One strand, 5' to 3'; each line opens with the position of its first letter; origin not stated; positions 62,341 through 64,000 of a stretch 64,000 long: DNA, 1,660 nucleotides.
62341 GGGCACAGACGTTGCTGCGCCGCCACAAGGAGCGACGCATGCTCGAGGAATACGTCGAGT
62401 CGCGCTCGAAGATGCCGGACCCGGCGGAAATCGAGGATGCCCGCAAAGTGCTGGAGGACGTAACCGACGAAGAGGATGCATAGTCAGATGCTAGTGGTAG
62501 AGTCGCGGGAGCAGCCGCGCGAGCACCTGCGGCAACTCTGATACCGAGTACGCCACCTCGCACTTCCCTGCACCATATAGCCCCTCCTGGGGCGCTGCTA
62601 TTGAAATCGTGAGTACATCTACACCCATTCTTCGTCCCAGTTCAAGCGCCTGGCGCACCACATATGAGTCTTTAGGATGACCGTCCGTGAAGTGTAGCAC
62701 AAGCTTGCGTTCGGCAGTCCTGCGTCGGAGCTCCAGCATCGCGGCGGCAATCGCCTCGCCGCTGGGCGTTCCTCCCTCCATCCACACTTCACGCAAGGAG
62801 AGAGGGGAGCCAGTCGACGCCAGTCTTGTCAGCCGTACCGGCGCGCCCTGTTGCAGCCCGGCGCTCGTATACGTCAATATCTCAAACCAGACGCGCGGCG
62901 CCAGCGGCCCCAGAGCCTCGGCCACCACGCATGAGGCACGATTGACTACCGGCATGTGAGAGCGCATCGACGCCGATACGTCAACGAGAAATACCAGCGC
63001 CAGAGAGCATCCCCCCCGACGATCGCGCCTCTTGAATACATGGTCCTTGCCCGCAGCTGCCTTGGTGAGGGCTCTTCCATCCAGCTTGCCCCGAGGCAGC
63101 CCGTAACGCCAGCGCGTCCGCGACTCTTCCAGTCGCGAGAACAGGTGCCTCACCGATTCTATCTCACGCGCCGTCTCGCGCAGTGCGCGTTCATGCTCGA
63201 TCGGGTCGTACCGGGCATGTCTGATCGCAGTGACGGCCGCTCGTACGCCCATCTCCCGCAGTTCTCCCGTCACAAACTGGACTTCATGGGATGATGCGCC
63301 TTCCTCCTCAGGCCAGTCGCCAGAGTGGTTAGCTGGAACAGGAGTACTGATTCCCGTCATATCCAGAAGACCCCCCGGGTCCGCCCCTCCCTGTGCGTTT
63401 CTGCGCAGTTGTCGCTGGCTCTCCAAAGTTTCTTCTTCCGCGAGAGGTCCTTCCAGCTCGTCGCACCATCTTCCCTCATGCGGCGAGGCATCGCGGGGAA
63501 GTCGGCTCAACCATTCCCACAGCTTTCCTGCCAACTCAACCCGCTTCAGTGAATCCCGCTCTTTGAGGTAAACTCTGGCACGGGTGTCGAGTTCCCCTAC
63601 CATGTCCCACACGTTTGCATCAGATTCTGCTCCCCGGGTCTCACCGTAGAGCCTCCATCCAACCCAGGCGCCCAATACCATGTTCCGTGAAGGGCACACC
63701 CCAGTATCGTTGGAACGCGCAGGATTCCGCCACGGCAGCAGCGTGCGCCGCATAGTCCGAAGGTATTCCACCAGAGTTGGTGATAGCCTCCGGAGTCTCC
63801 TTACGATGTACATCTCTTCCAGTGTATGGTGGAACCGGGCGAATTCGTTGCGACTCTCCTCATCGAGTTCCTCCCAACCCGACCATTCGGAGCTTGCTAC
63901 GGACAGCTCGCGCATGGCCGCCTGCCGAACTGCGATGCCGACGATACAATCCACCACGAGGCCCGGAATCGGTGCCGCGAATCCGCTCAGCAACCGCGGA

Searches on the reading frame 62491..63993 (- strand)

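Call 55: search_protein_families(library=pfam, proteins=[window:62491-63993:-], max_evalue=0.00001)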
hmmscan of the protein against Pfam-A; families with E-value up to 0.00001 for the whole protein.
window:62491-63993:- (500 aa): 1 family
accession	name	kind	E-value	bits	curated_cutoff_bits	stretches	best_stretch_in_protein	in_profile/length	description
PF00092.34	VWA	-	3.8e-06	27.7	23.8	0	333-467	2-141/174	von Willebrand factor type A domain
